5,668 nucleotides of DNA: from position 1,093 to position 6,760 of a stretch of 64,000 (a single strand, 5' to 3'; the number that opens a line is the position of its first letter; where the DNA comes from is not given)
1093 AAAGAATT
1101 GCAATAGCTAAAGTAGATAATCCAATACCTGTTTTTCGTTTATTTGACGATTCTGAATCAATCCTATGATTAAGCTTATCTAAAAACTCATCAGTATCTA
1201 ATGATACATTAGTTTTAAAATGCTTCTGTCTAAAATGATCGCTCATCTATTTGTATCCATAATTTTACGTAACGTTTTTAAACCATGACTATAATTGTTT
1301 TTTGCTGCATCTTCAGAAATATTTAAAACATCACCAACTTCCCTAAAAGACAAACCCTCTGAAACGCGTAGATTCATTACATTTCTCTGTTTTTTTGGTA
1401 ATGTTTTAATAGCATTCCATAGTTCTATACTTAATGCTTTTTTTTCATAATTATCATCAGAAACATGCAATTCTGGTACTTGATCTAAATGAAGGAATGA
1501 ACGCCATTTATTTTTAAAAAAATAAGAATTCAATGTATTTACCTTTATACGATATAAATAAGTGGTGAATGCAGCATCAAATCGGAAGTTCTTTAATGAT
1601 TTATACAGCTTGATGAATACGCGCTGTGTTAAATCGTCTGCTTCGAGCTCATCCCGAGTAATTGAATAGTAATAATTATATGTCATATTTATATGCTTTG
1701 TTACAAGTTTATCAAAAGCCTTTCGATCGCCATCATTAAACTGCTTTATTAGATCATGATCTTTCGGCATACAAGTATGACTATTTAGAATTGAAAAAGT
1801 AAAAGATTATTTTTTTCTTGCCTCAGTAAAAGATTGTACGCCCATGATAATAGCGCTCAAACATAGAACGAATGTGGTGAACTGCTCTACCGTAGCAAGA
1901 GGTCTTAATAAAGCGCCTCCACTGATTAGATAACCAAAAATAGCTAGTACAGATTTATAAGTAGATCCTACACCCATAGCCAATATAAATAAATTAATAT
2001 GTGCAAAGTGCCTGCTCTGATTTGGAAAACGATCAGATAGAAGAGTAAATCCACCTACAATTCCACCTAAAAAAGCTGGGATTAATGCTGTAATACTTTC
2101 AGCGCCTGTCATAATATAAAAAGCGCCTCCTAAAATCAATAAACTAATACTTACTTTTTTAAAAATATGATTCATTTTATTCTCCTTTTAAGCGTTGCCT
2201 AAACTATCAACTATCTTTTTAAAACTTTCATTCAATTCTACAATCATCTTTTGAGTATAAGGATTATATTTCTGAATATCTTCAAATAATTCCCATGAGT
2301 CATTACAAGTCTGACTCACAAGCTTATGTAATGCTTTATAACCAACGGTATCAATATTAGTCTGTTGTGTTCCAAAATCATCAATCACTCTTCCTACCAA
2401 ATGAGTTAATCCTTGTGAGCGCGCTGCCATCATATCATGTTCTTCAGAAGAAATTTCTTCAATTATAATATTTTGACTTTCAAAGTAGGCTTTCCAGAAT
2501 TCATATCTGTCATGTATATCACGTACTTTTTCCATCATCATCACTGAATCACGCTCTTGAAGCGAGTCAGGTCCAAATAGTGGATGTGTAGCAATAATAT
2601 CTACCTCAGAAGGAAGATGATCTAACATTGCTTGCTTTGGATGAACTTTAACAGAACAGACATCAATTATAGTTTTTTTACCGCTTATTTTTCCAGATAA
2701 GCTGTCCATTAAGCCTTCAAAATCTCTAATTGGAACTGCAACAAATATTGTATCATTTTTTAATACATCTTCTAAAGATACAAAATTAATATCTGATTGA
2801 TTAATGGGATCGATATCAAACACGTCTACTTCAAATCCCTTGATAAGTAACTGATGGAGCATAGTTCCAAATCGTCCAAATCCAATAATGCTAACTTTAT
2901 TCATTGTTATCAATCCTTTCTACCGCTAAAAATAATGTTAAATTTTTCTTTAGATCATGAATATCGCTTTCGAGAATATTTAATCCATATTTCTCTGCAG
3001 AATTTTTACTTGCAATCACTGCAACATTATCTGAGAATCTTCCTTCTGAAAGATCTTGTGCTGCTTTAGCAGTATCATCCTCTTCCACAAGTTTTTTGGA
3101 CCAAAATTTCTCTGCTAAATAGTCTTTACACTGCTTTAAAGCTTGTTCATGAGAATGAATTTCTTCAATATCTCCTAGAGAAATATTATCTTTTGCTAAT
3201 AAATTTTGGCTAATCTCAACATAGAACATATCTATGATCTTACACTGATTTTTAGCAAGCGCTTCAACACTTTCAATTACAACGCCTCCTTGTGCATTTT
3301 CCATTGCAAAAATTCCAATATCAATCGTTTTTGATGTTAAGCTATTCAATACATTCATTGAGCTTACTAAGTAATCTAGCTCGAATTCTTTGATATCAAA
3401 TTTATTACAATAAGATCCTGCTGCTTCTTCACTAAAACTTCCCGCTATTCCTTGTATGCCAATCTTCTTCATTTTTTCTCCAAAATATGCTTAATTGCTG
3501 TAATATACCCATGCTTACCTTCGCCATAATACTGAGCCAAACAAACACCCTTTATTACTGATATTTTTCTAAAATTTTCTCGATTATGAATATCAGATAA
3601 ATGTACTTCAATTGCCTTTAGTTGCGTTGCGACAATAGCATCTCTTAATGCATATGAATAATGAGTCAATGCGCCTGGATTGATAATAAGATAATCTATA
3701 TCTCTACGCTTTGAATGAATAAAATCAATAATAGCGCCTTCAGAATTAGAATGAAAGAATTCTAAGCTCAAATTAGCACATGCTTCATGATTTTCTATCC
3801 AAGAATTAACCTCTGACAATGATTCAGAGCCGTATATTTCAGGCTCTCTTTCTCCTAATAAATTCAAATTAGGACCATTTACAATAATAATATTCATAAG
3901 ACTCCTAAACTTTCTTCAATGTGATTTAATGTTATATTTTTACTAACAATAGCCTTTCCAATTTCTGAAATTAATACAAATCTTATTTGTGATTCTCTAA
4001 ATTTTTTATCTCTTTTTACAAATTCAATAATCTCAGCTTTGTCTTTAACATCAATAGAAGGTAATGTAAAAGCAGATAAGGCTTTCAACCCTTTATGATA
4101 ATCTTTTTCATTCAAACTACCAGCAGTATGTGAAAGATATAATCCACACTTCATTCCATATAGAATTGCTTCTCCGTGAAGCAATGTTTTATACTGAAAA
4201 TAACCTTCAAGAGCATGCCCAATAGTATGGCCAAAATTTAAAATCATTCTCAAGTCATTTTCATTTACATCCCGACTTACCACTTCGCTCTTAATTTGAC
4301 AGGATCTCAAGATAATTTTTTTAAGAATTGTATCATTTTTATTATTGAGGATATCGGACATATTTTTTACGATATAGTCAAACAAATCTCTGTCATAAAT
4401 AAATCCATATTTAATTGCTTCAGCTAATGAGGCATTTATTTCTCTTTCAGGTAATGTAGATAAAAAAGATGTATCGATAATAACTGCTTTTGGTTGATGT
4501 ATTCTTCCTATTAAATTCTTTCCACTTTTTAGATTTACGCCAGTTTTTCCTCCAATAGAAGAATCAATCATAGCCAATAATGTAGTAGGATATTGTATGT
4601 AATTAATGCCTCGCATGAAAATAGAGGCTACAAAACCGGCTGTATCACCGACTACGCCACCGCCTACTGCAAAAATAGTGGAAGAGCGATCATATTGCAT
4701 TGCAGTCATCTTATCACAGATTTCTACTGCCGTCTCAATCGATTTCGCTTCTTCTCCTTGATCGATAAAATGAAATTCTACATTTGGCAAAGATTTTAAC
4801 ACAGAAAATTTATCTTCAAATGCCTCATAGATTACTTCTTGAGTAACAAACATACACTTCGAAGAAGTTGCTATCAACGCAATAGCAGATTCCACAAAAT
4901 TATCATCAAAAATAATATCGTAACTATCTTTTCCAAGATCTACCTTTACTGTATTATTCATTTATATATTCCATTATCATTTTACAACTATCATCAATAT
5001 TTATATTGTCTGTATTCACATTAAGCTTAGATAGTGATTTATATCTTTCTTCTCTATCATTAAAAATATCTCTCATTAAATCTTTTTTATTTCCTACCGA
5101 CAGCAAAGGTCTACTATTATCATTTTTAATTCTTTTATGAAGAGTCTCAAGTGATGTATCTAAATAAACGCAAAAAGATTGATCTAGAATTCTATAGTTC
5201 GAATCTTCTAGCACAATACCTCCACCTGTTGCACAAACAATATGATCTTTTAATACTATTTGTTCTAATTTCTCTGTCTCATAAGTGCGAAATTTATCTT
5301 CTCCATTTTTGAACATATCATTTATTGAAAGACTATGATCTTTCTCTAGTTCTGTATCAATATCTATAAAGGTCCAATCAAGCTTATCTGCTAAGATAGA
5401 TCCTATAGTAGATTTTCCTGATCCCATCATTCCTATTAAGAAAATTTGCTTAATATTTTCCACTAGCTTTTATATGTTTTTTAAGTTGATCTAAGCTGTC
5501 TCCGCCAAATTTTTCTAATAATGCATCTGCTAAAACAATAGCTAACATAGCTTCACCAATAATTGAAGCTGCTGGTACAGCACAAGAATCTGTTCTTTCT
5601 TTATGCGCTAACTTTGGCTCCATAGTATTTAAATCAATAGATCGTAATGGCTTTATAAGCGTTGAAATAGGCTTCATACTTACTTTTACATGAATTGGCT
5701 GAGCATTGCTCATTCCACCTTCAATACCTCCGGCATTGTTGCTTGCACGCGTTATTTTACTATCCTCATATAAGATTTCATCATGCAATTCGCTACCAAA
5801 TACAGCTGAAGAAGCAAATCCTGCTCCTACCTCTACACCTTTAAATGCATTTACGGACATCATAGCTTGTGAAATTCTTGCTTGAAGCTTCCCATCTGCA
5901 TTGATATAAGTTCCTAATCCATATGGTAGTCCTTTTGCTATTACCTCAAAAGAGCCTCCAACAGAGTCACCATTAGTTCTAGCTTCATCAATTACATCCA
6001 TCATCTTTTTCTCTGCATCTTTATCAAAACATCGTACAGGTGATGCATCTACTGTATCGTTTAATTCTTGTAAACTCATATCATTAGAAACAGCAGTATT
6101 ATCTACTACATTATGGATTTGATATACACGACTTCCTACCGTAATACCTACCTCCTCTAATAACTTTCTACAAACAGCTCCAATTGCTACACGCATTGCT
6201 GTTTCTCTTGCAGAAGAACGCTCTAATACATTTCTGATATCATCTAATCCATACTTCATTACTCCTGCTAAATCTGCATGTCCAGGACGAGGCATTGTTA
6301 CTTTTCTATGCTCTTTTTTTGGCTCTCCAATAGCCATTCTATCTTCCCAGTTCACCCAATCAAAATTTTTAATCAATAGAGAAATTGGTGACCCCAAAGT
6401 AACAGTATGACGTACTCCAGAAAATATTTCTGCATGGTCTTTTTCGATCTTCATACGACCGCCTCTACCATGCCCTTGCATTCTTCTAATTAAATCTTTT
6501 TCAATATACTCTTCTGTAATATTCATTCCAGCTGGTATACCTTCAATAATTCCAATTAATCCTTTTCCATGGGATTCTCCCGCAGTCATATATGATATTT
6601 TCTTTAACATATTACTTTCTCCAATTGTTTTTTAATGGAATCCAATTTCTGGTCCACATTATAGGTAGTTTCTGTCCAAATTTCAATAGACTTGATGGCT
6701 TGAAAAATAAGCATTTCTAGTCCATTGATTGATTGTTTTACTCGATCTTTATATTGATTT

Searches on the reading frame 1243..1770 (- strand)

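Call 7: search_protein_families(library=pfam, proteins=[window:1243-1770:-])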
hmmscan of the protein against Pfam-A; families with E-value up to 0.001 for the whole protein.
window:1243-1770:- (175 aa): 5 families
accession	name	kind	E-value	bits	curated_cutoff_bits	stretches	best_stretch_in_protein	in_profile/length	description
PF04542.20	Sigma70_r2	-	7.3e-14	51.8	24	1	22-90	1-71/71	Sigma-70 region 2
PF08281.18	Sigma70_r4_2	-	2.3e-10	40.4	25.7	1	116-167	3-54/54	Sigma-70, region 4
PF04545.22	Sigma70_r4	-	1.3e-08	34.7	24.1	1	120-169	1-50/50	Sigma-70, region 4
PF07638.17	Sigma70_ECF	-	5e-05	23.7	21.1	0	116-160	128-172/185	ECF sigma factor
PF04297.20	UPF0122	-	0.00095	19.8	22.7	0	123-167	16-61/101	Putative helix-turn-helix protein, YlxM / p13 like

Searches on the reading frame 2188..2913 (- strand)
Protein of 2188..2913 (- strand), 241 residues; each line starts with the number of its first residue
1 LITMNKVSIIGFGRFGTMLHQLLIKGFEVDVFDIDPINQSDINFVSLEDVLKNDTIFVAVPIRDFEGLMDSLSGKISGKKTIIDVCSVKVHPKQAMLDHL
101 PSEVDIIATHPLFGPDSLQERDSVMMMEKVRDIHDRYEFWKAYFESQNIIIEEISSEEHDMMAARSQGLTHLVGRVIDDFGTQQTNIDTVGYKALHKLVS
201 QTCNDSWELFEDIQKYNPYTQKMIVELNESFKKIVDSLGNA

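Call 7: search_protein_families(library=pfam, proteins=[window:2188-2913:-])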
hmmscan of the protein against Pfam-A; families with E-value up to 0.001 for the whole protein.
window:2188-2913:- (241 aa): 2 families
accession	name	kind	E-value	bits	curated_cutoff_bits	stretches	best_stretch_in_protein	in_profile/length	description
PF02153.23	PDH_N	-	2.5e-14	53.5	26.5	1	46-116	39-108/154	Prephenate dehydrogenase, nucleotide-binding domain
PF03807.23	F420_oxidored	-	0.00021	22.3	21.6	0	6-85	1-91/94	NADP oxidoreductase coenzyme F420-dependent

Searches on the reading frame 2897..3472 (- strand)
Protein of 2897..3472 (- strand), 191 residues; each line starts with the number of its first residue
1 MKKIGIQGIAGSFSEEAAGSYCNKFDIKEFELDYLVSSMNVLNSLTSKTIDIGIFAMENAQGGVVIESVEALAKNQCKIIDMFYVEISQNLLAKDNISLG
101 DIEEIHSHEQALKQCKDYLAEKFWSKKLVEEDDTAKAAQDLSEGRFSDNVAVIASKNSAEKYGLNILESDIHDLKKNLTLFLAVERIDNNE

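Call 6: search_protein_families(library=pfam, proteins=[window:2897-3472:-])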
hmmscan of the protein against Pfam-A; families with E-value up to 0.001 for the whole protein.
window:2897-3472:- (191 aa): 1 family
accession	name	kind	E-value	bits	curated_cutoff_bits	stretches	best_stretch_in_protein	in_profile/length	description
PF00800.23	PDT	-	2.1e-42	145.4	25.2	1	4-186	1-178/181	Prephenate dehydratase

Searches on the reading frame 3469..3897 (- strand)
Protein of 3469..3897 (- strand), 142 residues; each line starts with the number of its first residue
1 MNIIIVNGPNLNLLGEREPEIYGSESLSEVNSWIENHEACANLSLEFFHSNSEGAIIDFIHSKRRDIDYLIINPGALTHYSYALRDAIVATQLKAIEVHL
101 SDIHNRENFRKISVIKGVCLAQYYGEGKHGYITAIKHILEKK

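Call 6: search_protein_families(library=pfam, proteins=[window:3469-3897:-])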
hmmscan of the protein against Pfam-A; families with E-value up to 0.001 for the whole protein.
window:3469-3897:- (142 aa): 1 family
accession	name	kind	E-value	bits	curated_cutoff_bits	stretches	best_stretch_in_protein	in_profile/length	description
PF01220.24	DHquinase_II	-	2.6e-51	173.4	23.3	1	2-138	1-137/138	Dehydroquinase class II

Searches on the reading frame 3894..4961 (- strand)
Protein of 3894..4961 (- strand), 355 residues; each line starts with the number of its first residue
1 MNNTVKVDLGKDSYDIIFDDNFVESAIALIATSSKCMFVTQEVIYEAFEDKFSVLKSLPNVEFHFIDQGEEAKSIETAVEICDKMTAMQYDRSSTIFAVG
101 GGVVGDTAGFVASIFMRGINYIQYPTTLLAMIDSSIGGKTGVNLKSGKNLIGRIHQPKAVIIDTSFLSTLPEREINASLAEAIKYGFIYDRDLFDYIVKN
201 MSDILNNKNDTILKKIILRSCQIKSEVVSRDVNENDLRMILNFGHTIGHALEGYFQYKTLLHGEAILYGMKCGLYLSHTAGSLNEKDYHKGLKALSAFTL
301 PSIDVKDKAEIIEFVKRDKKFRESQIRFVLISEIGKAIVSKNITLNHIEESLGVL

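Call 6: search_protein_families(library=pfam, proteins=[window:3894-4961:-])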
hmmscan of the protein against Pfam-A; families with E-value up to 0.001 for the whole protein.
window:3894-4961:- (355 aa): 4 families
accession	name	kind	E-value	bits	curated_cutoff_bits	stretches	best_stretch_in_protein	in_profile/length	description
PF01761.26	DHQ_synthase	-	1.1e-46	157.7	24.2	1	66-176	4-114/115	3-dehydroquinate synthase N-terminal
PF24621.2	DHQS_C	-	1.1e-40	139.4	27.6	1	179-320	2-143/144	3-dehydroquinate synthase C-terminal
PF13685.12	Fe-ADH_2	-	4.1e-06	27.3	28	1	34-171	20-149/149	Iron-containing alcohol dehydrogenase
PF00465.25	Fe-ADH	-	8.3e-05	22.7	31.3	1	16-116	4-104/168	Iron-containing alcohol dehydrogenase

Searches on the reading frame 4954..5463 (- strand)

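Call 6: search_protein_families(library=pfam, proteins=[window:4954-5463:-])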
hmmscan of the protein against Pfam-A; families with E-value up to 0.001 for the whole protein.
window:4954-5463:- (169 aa): 6 families
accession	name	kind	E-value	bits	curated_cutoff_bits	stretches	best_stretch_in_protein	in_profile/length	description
PF01202.28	SKI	-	1.8e-40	139.1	22.1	1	13-167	1-158/159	Shikimate kinase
PF13238.12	AAA_18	-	2.5e-08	34.9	29.4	1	7-116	1-112/128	AAA domain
PF02224.24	Cytidylate_kin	-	2.3e-07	31.2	26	0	59-168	99-203/211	Cytidylate kinase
PF01712.25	dNK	-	6.9e-06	26.4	27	0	11-53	5-48/203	Deoxynucleoside kinase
PF13207.12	AAA_17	-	8.1e-05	23.4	27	0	11-118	2-125/136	AAA domain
PF13671.12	AAA_33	-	0.00017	22.3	27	0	7-43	2-38/143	AAA domain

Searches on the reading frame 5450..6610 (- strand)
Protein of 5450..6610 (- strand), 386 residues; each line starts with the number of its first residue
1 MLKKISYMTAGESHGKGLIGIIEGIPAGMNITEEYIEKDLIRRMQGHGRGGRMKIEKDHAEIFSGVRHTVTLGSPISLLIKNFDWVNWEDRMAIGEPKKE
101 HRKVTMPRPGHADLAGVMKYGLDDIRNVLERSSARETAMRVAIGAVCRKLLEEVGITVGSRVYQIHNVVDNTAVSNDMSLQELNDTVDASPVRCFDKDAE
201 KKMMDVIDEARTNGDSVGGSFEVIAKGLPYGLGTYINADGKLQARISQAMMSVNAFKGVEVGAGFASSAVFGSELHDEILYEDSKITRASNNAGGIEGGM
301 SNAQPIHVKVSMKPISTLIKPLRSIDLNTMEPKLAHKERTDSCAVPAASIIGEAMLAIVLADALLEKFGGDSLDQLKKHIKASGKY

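Call 6: search_protein_families(library=pfam, proteins=[window:5450-6610:-])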
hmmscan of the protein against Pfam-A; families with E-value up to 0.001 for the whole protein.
window:5450-6610:- (386 aa): 1 family
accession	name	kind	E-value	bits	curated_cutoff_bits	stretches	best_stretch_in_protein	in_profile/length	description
PF01264.26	Chorismate_synt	-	3.5e-117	391.2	27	1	6-365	2-327/327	Chorismate synthase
